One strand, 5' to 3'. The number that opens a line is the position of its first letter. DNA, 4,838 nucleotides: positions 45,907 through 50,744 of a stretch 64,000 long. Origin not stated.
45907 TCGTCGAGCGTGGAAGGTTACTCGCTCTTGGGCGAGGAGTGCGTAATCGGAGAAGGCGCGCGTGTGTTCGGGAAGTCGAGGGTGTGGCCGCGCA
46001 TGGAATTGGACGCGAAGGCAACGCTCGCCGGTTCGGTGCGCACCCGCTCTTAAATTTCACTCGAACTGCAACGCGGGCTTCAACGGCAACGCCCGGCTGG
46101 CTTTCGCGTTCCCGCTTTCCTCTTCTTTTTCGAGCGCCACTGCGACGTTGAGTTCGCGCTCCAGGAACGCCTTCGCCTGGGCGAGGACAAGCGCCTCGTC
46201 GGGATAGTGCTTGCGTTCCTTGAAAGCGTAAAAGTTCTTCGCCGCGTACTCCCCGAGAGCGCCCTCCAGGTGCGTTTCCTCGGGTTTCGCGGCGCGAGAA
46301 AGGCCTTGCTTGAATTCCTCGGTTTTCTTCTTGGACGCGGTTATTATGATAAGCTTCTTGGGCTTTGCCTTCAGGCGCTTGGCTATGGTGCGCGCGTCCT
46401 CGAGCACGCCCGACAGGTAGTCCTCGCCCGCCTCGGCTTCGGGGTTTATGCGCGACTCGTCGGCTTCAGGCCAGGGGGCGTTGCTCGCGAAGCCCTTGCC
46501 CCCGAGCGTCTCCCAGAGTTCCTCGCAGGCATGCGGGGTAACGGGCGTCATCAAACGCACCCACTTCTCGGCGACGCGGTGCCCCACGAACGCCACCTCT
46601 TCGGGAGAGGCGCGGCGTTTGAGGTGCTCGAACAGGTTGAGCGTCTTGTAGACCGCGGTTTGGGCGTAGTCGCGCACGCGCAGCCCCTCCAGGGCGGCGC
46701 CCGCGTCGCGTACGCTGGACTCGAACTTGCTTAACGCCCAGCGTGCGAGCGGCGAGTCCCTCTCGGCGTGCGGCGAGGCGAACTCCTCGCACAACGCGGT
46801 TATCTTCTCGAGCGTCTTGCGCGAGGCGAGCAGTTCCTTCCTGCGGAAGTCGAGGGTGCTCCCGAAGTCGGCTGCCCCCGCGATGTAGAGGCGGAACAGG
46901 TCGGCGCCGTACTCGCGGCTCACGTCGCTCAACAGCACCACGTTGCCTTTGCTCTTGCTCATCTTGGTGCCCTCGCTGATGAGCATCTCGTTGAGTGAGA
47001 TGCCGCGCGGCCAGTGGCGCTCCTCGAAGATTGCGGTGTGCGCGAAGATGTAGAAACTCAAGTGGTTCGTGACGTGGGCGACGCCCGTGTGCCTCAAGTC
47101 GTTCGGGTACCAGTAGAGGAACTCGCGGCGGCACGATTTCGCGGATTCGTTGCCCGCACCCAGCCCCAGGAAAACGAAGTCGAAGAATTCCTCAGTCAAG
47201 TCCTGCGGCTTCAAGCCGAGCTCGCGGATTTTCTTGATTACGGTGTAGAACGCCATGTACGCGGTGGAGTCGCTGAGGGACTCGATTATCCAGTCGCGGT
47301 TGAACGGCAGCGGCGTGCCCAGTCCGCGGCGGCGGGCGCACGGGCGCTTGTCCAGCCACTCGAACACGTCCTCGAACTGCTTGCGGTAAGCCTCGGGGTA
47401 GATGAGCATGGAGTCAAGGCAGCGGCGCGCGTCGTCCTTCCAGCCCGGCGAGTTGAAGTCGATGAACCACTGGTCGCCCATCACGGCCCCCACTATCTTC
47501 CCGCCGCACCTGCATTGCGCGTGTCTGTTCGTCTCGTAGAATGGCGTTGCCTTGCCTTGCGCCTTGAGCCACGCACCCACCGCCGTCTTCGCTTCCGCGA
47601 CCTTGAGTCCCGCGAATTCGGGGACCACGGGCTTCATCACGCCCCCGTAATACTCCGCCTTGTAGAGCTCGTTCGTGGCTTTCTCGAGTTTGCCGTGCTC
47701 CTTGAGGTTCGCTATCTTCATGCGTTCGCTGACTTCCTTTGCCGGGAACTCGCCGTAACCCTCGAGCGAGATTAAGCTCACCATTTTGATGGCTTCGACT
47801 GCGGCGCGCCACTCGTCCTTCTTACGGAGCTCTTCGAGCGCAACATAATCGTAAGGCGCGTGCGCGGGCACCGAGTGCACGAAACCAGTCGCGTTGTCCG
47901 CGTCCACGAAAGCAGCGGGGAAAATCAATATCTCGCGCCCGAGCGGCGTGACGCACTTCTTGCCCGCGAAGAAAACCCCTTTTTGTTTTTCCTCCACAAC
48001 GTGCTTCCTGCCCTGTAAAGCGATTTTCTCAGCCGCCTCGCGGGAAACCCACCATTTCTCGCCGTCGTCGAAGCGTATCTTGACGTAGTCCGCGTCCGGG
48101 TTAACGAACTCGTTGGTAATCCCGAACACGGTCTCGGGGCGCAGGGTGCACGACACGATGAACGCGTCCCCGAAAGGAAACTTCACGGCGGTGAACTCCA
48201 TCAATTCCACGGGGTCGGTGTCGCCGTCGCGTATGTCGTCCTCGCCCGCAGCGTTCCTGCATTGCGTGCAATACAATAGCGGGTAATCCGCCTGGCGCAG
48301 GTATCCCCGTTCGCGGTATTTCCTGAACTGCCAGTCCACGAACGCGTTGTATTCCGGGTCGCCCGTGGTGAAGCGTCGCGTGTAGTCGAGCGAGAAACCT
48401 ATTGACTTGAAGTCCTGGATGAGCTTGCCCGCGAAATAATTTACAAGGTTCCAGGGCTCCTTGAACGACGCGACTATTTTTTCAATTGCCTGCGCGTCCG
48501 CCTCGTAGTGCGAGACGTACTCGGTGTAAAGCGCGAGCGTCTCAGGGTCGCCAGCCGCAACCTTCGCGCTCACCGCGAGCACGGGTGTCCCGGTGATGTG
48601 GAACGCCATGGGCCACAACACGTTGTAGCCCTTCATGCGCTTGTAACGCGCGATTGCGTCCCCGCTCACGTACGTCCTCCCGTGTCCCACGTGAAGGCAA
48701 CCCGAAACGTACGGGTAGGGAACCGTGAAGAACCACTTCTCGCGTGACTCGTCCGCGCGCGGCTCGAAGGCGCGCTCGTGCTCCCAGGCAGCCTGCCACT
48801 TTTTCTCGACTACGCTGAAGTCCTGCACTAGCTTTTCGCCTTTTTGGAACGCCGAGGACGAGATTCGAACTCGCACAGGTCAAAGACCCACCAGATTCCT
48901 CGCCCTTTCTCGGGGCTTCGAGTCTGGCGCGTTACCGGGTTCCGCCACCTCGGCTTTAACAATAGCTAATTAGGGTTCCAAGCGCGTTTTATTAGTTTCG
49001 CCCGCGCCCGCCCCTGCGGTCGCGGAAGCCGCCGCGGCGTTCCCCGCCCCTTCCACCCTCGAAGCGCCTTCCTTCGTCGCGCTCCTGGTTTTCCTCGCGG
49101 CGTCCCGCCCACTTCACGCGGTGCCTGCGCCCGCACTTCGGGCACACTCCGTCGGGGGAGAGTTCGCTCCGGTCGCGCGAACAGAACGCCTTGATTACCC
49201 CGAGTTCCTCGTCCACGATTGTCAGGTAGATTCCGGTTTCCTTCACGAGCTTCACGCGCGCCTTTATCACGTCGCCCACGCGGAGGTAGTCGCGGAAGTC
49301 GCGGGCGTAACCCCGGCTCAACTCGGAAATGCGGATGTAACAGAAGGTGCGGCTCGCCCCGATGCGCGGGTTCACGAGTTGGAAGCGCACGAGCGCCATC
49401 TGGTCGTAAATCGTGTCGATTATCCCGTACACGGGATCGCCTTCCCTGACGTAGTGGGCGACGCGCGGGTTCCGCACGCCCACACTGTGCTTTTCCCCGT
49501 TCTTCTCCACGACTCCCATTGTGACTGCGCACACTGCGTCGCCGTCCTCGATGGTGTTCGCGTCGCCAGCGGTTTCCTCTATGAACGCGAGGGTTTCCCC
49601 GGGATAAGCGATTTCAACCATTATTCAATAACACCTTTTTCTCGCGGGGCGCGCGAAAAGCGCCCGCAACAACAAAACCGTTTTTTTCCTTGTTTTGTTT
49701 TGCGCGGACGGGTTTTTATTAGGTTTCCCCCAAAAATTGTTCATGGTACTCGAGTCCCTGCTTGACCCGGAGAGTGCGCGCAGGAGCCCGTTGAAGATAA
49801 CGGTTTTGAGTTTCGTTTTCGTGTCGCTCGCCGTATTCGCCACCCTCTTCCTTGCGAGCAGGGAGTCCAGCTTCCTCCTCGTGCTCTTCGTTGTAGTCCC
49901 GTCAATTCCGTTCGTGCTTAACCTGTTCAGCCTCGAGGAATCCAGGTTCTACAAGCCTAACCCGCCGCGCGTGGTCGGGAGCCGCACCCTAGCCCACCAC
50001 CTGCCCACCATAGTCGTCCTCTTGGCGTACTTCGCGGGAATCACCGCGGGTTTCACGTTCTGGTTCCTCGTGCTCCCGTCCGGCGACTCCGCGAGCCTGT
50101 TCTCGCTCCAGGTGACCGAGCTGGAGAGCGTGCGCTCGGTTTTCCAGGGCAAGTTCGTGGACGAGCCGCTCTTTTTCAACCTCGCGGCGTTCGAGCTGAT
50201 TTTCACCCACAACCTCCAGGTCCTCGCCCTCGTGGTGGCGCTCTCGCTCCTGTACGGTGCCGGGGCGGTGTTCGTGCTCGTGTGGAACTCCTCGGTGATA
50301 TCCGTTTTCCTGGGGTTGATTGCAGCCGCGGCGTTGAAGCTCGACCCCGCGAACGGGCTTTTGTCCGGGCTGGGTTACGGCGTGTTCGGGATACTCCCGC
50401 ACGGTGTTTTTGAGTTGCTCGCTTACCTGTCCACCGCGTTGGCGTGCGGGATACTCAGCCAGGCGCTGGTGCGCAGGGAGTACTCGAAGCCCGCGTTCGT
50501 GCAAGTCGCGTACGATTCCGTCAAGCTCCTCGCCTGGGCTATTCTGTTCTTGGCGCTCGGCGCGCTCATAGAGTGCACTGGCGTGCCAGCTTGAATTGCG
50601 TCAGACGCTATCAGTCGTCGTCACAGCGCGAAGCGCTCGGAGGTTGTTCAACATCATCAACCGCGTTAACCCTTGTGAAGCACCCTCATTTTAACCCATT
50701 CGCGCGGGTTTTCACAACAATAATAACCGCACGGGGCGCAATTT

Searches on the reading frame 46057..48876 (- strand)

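Call 19: search_protein_families(library=pfam, proteins=[window:46057-48876:-], max_evalue=0.0001)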
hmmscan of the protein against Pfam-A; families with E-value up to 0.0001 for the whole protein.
window:46057-48876:- (939 aa): 5 families
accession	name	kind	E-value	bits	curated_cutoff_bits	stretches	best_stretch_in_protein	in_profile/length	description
PF00133.28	tRNA-synt_1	-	2.8e-34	119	22.7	1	27-674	2-410/414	tRNA synthetases class I (I, L, M and V)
PF09334.17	tRNA-synt_1g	-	3.7e-22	79.1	20.1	2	50-115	3-67/391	tRNA synthetases class I (M)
PF08264.19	Anticodon_1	-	1.9e-18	67.2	25.1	1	712-841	2-142/148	Anticodon-binding domain of tRNA ligase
PF01406.26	tRNA-synt_1e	-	1.4e-09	38.2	27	0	624-684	239-298/301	tRNA synthetases class I (C) catalytic domain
PF13603.12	tRNA-synt_1_2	-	5.4e-06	26.5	25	1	244-344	27-126/185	Leucyl-tRNA synthetase, editing domain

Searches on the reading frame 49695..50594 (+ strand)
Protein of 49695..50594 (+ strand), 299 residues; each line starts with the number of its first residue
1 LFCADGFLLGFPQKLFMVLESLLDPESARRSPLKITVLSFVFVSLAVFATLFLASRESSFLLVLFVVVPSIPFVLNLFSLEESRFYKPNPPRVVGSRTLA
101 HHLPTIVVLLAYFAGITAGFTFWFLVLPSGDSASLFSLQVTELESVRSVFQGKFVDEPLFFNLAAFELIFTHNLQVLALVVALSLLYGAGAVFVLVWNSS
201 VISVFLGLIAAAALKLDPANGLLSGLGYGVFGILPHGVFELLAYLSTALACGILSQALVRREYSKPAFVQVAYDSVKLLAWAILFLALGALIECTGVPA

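Call 18: find_encoding_contigs(protein=window:49695-50594:+, flank=10000, max_places=1)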
Protein window:49695-50594:+ (299 aa): no gene with exactly this product is on record in the collection.

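Call 20: search_protein_families(library=pfam, proteins=[window:49695-50594:+], max_evalue=0.0001)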
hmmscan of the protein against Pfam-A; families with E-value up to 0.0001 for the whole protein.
window:49695-50594:+ (299 aa): 1 family
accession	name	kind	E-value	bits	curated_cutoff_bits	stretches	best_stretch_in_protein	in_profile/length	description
PF01944.22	SpoIIM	-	3.2e-12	47.1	26.9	1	111-293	4-158/163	Stage II sporulation protein M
